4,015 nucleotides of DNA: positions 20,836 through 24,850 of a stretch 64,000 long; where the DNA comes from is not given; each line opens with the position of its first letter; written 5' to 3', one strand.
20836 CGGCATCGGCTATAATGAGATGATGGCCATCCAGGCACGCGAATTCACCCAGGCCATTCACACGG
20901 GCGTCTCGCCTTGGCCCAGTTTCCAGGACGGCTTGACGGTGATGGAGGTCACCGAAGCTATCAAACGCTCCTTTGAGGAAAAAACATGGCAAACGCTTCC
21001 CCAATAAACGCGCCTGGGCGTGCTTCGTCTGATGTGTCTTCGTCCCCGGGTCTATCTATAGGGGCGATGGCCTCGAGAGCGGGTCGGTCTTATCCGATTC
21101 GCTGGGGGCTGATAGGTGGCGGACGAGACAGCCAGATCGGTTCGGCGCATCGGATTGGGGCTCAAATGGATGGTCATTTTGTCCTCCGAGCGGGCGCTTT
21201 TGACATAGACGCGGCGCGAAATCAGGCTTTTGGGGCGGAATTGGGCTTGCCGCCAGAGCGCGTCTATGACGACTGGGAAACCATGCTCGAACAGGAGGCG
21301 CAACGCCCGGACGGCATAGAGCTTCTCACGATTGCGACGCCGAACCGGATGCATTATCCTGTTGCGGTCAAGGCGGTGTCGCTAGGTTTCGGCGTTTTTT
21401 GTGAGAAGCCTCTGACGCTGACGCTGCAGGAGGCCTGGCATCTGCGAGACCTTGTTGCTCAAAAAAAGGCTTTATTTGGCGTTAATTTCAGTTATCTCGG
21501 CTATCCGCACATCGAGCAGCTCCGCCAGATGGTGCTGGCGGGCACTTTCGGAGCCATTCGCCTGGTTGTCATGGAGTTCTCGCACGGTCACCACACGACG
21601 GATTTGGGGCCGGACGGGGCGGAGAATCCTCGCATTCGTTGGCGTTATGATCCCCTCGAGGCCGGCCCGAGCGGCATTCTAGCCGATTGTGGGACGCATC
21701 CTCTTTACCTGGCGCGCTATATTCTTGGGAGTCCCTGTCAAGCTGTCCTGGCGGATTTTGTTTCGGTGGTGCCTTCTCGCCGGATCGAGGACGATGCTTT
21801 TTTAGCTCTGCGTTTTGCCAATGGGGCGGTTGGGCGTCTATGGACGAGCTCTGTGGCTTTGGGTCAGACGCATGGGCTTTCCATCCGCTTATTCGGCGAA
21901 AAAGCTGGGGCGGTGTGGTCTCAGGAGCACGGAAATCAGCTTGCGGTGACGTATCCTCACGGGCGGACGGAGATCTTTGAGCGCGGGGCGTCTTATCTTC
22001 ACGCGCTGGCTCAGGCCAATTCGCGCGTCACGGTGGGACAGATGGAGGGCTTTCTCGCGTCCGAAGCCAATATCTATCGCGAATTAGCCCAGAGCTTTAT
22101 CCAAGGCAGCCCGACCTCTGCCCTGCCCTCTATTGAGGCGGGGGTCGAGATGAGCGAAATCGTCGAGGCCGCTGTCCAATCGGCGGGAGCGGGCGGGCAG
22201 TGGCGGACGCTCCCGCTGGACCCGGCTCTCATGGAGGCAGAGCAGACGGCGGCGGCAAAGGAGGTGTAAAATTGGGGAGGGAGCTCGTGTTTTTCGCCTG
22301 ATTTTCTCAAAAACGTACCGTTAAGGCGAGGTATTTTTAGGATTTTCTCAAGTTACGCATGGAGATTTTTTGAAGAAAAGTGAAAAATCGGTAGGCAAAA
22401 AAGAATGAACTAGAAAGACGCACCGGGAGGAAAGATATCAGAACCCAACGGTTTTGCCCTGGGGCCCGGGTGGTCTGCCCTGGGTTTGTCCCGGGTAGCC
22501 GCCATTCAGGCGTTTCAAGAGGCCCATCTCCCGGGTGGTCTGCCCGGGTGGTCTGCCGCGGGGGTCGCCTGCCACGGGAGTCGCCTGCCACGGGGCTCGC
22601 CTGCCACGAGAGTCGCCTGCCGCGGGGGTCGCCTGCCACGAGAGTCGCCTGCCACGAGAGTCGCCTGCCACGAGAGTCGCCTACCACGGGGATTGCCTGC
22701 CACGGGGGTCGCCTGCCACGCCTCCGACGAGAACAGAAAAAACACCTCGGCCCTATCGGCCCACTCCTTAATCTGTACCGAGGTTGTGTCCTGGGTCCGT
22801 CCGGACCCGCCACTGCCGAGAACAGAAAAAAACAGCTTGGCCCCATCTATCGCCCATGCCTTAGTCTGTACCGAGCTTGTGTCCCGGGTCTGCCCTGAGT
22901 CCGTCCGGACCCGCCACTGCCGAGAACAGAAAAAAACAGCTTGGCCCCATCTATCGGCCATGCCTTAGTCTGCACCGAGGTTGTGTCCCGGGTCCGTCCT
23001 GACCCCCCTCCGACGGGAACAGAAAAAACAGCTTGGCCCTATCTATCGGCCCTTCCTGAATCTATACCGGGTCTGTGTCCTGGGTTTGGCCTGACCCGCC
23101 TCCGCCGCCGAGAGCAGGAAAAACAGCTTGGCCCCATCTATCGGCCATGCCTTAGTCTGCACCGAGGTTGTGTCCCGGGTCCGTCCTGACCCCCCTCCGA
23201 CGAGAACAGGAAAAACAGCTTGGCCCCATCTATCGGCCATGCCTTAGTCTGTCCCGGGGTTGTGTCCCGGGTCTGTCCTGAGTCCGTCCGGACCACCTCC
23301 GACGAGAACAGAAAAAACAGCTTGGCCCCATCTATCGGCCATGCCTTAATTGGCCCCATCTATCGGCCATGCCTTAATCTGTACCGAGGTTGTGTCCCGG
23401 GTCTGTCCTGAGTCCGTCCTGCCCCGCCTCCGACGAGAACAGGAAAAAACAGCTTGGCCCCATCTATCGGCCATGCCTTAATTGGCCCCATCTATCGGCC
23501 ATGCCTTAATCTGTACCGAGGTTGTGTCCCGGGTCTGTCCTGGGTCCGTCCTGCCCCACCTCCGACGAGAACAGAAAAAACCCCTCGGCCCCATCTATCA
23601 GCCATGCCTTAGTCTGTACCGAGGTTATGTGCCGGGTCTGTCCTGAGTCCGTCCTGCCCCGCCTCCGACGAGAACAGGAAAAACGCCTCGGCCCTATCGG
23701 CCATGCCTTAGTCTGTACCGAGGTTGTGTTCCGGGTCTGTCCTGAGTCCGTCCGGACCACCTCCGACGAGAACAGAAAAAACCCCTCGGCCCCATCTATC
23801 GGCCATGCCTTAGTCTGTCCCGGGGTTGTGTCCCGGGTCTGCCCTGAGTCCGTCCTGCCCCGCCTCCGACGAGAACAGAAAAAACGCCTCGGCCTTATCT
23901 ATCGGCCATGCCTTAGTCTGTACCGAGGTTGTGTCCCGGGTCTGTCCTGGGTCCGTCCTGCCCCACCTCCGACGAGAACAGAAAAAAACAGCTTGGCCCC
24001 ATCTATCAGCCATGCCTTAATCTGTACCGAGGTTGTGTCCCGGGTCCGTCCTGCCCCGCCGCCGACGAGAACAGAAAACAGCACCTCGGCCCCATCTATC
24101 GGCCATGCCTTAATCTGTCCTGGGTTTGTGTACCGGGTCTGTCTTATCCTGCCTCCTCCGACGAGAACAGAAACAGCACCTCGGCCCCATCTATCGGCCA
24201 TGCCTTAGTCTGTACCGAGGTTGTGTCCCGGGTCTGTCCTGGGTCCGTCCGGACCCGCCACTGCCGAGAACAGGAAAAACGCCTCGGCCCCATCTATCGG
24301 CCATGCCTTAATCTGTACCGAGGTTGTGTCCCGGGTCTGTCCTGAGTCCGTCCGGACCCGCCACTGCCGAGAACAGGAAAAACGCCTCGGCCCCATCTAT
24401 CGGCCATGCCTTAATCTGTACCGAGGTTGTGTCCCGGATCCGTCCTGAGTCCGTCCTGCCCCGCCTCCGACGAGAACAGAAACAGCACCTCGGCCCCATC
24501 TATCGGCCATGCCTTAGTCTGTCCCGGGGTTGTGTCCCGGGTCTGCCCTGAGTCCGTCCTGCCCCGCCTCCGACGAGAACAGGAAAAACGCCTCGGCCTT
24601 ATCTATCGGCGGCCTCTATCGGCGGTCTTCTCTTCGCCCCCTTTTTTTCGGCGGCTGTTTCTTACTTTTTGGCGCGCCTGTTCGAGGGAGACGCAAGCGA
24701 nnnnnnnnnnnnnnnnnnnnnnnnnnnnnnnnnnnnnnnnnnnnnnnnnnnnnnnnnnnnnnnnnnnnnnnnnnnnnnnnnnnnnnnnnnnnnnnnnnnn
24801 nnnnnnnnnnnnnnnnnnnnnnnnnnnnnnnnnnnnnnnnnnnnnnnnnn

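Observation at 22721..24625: About 20 tandem 103-bp units, each resembling an intrinsic terminator facing the hisS-prfA operon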

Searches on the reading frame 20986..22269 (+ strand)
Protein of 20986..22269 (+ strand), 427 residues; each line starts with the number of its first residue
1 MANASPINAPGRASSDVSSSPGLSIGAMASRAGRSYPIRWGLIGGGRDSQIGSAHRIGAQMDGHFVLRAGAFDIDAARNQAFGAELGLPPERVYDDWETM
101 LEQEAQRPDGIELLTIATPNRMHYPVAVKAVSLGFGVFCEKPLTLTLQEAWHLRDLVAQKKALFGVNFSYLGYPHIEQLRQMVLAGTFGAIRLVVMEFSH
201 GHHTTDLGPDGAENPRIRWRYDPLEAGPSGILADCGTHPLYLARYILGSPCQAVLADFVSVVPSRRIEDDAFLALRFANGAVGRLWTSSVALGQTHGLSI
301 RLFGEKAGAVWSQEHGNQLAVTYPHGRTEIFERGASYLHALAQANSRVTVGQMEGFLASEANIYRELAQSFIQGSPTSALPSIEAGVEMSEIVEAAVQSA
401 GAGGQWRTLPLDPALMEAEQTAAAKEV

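Call 8: search_protein_families(library=pfam, proteins=[window:20986-22269:+])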
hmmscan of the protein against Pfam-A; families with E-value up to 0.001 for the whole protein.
window:20986-22269:+ (427 aa): 3 families
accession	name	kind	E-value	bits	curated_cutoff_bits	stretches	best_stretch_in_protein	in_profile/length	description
PF22725.1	GFO_IDH_MocA_C3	-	1.7e-22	80.2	27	1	177-308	2-122/124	GFO/IDH/MocA C-terminal domain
PF02894.22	GFO_IDH_MocA_C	-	1.5e-21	77.6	22.9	1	213-403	26-213/218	Oxidoreductase family, C-terminal alpha/beta domain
PF01408.29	GFO_IDH_MocA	-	5.3e-18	66.3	24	1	38-168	1-120/120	Oxidoreductase family, NAD-binding Rossmann fold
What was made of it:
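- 20986..22269 (+): Gfo/Idh/MocA oxidoreductase gene, the left convergent neighbour. Pfam PF01408, PF22725 and PF02894 (call 8).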

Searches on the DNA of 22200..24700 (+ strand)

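Call 77: search_rna_families(source=window, start=22200, end=24700, threshold=evalue, max_evalue=1)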
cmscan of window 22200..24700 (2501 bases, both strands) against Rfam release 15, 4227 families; matches with E-value up to 1: 0.
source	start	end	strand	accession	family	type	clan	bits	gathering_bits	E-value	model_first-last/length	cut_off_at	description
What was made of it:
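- There is no Rfam match (call 77).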

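Call 78: search_dna_similar(query=window:23871-24265:+, collection=plasmids, mode=distant, max_rows=10)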
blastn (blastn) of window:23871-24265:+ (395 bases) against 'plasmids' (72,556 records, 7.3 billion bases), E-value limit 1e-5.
No match.

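Call 79: search_dna_similar(query=window:23871-24265:+, collection=phages, mode=distant, max_rows=10)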
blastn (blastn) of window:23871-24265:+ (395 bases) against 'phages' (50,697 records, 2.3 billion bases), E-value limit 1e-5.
No match.
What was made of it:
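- Tried and rejected: Plasmids and phages. blastn of four units (395 bp) found no match (calls 78, 79).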
